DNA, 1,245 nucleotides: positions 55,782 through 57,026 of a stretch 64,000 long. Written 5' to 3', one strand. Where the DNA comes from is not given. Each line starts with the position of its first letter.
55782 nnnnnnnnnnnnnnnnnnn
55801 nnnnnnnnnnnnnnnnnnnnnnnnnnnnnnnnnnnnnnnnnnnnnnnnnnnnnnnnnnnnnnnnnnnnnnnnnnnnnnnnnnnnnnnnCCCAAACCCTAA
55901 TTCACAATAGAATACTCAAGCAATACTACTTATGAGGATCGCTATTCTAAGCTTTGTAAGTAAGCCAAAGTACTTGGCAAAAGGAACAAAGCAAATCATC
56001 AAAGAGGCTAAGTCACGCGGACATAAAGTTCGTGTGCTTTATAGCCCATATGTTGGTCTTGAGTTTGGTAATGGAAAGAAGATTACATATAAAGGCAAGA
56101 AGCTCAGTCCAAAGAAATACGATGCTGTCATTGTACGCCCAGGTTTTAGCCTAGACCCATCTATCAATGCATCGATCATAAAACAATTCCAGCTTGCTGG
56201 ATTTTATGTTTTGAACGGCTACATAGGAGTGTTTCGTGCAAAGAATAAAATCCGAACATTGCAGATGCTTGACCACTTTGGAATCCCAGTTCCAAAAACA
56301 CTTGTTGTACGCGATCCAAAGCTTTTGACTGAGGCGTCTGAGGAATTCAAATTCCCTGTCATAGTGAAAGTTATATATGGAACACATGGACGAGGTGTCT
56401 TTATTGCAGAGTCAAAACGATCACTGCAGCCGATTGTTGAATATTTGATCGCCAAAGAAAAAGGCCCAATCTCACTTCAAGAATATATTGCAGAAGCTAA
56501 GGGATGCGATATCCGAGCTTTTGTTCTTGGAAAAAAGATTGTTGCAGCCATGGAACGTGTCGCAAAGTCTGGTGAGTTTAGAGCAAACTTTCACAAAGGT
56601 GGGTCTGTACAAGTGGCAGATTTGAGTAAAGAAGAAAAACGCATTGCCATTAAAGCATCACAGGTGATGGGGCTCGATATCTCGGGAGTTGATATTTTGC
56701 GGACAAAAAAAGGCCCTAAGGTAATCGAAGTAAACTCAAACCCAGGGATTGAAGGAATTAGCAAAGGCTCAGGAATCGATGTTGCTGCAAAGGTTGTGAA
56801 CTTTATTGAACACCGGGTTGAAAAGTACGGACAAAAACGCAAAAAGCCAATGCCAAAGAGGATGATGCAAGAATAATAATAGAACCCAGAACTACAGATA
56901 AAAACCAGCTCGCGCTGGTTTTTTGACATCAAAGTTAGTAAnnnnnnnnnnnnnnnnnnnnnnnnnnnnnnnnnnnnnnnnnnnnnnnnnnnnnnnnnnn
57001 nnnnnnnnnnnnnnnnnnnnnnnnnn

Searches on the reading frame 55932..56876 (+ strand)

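Call 20: search_protein_families(library=pfam, proteins=[window:55932-56876:+])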
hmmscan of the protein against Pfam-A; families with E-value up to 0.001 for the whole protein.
window:55932-56876:+ (314 aa): 9 families
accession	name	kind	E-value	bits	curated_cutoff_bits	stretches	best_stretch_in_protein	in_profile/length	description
PF08443.16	RimK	-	9.1e-58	195.4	21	1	103-292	1-188/188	RimK-like ATP-grasp domain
PF02955.21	GSH-S_ATP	-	1.9e-22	80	23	1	115-276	7-170/175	Prokaryotic glutathione synthetase, ATP-grasp domain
PF02655.19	ATP-grasp_3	-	7.8e-10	39.5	23.2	1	103-269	1-155/160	ATP-grasp domain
PF18030.7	Rimk_N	-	2.5e-09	37.7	26.4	1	1-96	1-90/94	RimK PreATP-grasp domain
PF14397.11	ATPgrasp_ST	-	4.1e-09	36.5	31.4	0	237-283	220-270/278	Sugar-transfer associated ATP-grasp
PF07478.18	Dala_Dala_lig_C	-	1.9e-07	31.2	24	1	114-277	3-182/204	D-ala D-ala ligase C-terminus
PF02222.28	ATP-grasp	-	1.7e-06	28.2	27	1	111-184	1-74/179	ATP-grasp domain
PF02750.19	Synapsin_C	-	0.00021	21.3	22.5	1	140-266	50-173/203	Synapsin, ATP binding domain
PF13549.11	ATP-grasp_5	-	0.00022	21.1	27.6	1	107-148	13-54/221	ATP-grasp domain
